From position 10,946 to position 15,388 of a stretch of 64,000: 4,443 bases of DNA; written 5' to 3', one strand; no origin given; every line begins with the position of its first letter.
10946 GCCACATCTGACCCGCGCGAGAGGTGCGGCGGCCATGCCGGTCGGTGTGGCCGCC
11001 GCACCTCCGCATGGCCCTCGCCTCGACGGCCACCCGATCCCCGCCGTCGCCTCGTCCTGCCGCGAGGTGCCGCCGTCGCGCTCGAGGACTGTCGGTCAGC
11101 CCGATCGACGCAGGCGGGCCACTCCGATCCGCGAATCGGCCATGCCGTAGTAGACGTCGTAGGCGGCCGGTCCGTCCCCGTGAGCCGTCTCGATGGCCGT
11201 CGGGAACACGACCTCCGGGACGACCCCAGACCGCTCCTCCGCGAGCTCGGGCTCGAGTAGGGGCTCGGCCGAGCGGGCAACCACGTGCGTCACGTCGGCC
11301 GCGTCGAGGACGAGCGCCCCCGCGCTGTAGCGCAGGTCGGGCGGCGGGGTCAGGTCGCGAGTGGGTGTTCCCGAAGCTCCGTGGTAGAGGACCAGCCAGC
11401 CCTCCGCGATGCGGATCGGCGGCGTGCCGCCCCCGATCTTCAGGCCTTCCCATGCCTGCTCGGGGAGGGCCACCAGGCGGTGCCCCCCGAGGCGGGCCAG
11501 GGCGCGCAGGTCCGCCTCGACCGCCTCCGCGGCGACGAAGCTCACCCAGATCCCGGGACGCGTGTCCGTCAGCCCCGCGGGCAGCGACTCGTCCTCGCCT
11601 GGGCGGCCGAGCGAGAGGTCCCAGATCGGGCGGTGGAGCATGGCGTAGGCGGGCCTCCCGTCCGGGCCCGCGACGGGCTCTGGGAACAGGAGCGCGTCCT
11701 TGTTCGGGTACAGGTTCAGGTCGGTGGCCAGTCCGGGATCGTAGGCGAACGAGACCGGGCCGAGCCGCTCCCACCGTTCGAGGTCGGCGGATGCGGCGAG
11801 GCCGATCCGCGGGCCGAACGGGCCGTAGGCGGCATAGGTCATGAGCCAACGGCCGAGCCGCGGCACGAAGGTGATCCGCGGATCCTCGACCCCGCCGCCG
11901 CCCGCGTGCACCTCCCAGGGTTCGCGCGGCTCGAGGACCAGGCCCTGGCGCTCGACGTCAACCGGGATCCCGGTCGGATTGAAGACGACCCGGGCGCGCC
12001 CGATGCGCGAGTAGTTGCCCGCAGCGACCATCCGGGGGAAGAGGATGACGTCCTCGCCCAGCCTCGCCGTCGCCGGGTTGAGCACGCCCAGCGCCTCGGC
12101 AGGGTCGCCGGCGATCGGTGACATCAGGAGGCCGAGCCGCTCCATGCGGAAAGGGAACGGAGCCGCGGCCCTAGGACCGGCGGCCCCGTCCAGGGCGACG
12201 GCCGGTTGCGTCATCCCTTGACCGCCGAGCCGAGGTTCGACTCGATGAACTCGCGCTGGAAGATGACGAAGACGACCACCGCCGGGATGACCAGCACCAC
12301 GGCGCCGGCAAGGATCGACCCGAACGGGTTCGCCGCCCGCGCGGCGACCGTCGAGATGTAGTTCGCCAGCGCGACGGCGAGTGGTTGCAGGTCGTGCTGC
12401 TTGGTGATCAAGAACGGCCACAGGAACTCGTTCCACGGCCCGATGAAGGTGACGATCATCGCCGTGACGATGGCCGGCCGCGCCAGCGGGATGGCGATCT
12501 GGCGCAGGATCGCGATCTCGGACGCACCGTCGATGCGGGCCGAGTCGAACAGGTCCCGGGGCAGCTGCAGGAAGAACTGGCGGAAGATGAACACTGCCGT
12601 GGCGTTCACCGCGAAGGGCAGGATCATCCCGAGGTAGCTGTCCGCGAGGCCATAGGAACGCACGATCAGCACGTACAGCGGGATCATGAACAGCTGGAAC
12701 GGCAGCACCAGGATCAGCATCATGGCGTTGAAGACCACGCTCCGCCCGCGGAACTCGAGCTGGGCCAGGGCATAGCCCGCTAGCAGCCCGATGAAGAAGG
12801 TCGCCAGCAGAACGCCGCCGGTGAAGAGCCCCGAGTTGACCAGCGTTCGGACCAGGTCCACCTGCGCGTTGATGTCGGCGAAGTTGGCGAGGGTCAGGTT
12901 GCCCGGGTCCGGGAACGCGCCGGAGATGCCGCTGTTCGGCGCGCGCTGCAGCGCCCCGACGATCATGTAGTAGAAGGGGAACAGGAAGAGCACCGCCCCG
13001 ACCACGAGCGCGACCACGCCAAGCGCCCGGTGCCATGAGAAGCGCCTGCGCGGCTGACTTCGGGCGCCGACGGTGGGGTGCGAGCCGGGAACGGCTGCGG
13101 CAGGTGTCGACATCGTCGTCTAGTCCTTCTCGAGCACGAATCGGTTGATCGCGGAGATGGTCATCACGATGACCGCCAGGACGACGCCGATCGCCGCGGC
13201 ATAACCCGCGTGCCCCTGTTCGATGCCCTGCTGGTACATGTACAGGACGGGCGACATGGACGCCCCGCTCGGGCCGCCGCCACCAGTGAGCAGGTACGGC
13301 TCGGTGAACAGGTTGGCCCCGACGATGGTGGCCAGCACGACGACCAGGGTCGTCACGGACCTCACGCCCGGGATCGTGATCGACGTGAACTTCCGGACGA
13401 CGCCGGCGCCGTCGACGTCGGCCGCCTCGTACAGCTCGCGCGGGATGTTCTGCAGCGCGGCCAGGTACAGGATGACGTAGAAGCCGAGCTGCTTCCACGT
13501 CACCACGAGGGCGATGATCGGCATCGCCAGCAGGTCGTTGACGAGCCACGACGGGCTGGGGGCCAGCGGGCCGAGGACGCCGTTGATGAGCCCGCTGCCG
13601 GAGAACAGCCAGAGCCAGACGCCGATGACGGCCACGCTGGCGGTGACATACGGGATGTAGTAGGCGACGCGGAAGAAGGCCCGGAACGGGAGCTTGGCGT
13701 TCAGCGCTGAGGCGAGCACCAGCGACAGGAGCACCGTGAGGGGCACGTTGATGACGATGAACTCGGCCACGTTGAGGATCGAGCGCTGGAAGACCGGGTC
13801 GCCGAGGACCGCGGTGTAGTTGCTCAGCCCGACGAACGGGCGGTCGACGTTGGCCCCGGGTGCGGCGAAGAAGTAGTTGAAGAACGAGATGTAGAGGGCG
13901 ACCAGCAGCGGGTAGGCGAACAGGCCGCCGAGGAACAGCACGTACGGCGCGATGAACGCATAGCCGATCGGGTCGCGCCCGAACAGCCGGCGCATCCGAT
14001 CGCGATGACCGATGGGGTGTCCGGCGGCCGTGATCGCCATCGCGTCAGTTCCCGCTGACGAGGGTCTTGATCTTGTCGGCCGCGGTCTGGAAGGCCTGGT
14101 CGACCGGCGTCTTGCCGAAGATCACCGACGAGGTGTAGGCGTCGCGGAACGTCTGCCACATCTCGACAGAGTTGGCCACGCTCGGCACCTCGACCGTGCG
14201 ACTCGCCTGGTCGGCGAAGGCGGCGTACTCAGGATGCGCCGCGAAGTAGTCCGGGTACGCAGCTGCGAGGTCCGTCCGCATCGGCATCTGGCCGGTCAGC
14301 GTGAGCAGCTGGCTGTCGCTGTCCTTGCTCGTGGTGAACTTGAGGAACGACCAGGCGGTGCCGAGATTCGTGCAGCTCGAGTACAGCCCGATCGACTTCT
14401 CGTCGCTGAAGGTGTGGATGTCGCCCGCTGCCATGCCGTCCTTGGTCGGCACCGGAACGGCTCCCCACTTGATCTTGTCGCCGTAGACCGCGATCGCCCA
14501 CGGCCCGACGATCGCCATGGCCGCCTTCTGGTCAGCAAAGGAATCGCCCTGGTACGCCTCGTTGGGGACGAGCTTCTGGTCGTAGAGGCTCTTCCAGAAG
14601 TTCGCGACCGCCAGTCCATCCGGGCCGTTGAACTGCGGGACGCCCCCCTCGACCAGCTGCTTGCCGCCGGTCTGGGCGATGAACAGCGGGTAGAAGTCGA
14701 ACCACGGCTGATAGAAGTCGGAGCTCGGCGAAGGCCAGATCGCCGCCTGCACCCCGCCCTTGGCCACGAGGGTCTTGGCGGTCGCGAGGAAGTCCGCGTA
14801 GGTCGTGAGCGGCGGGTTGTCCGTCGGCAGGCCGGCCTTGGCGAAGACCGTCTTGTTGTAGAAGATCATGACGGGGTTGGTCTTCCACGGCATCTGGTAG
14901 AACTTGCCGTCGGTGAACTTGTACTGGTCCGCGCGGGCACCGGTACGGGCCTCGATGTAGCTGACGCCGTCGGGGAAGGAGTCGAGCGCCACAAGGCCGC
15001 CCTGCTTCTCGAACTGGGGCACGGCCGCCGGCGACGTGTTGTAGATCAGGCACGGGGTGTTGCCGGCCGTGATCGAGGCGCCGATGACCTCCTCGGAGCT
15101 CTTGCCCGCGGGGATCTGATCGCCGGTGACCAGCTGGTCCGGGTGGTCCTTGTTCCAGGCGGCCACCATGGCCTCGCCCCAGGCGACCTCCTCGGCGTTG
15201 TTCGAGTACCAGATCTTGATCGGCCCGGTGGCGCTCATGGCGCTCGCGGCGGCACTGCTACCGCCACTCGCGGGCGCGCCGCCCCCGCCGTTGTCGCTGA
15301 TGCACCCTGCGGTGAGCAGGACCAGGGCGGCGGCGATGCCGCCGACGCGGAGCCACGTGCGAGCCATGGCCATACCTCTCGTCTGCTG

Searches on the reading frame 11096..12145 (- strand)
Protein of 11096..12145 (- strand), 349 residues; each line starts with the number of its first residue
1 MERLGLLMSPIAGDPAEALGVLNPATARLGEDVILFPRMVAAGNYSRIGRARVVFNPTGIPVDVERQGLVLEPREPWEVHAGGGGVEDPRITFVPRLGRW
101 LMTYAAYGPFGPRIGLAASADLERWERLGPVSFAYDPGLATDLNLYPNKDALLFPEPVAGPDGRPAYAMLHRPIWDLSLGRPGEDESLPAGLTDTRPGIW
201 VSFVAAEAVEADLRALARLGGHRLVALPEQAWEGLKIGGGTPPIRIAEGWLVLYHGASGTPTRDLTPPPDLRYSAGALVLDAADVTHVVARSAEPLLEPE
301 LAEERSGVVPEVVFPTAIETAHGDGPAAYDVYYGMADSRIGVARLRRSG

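Call 8: search_protein_families(library=pfam, proteins=[window:11096-12145:-])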
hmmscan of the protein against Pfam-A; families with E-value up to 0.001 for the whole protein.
window:11096-12145:- (349 aa): 1 family
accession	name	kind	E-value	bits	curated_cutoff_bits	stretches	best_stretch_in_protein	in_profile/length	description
PF04041.19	Glyco_hydro_130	-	3.4e-31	108.8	26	1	19-345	33-309/320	beta-1,4-mannooligosaccharide phosphorylase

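Call 49: search_solved_structures(query=window:11096-12145:-, max_evalue=0.001)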
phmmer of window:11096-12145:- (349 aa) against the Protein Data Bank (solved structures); distinct sequences matched with E-value up to 0.001: 17.
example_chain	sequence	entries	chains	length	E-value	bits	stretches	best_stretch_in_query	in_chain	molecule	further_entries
9fj8_A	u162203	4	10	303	4e-23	85.5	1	229-346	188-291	1,2-beta-oligomannan phosphorylase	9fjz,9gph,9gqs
7fip_A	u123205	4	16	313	6.6e-21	78.2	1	220-346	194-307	Beta-1,2-mannobiose phosphorylase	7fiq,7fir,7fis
1vkd_A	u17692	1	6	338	2.4e-16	63.2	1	218-343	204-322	conserved hypothetical protein TM1225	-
5ayd_A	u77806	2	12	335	1.2e-15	60.9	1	219-343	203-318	Beta-1,4-mannooligosaccharide phosphorylase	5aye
5b0p_A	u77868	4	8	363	2.4e-15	59.9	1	211-341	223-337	Lin0857 protein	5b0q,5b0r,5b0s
9eqq_A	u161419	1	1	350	1.7e-13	53.8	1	216-344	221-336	Uhgb_MS mannoside synthase from an unknown human gut bacterium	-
9erg_A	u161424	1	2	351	1.7e-13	53.8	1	216-344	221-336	Uhgb_MS mannoside synthase from an unknown human gut bacterium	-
9erh_A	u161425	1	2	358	1.8e-13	53.7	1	216-344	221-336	Uhgb_MS mannoside synthase from an unknown human gut bacterium in complex with 1,2-beta-ma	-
4udg_A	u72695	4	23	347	5.4e-13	52.1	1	226-343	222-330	UHGB_MP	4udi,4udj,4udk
4udk_E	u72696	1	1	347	5.4e-13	52.1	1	226-343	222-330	UHGB_MP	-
4onz_A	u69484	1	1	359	5.8e-13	52.1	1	233-343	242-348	putative glycoside hydrolase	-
5a7v_A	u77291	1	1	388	7.7e-13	51.6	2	23-136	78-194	PUTATIVE GLYCOSIDASE PH117-RELATED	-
5a7v_B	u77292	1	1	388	7.8e-13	51.6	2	23-136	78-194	PUTATIVE GLYCOSIDASE PH117-RELATED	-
3r67_A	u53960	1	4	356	8.3e-13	51.5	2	239-343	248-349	putative Glycosidase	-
3taw_A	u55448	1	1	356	7.2e-12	48.5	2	23-132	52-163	Hypothetical glycoside hydrolase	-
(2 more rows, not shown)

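Call 72: search_protein_families(library=ncbifam, proteins=[window:11096-12145:-], max_evalue=0.00001)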
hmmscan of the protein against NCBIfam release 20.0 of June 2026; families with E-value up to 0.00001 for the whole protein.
window:11096-12145:- (349 aa): 3 families
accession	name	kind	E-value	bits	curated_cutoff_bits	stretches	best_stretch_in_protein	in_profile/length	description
NF052550.1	BManbPhaseBMBP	equivalog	7.6e-33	114.1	450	2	197-346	163-290/296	beta-1,2-mannobiose phosphorylase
NF050092.1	BtaManbiosPhlase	equivalog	1.6e-28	99.6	550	1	211-345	220-341/351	BtaManbiosPhlase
NF058598.1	BetMansidBT3780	equivalog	6e-18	65.1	550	2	239-343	259-360/366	beta-1,2-mannosidase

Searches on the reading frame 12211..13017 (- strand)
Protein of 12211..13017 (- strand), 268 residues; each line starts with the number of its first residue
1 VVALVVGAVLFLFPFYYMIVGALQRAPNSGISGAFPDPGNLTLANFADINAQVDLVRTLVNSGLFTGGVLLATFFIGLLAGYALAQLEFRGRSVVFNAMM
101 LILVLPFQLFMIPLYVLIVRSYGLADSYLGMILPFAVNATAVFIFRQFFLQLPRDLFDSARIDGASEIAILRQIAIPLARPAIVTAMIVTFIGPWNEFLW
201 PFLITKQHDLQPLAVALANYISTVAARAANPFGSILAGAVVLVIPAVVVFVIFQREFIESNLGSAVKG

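Call 8: search_protein_families(library=pfam, proteins=[window:12211-13017:-])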
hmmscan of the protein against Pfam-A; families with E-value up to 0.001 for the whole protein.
window:12211-13017:- (268 aa): 1 family
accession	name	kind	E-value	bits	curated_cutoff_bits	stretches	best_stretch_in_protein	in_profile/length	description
PF00528.27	BPD_transp_1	-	4e-17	63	26.4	1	77-254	1-175/184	Binding-protein-dependent transport system inner membrane component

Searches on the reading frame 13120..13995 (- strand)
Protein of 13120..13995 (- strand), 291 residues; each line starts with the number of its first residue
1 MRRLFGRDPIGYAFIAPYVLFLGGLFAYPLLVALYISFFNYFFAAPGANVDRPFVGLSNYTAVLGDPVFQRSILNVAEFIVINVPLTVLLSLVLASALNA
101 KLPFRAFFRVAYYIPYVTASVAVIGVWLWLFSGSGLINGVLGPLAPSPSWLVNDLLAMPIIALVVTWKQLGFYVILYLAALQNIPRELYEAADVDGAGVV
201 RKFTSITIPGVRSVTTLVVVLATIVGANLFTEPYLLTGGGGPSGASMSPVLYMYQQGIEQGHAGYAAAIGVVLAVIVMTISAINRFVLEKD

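Call 8: search_protein_families(library=pfam, proteins=[window:13120-13995:-])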
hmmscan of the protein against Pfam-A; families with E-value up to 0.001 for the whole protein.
window:13120-13995:- (291 aa): 1 family
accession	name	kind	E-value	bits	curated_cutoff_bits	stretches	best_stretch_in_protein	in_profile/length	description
PF00528.27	BPD_transp_1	-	4.4e-12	46.5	26.4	1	88-286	2-177/184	Binding-protein-dependent transport system inner membrane component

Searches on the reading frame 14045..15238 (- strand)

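Call 8: search_protein_families(library=pfam, proteins=[window:14045-15238:-])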
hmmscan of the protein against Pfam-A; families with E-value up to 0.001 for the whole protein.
window:14045-15238:- (397 aa): 2 families
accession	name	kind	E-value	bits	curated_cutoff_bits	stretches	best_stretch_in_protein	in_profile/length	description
PF13416.11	SBP_bac_8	-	7.8e-28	98.5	27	1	23-339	1-278/279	Bacterial extracellular solute-binding protein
PF01547.30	SBP_bac_1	-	2.4e-24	87.3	26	1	18-306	7-304/307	Bacterial extracellular solute-binding protein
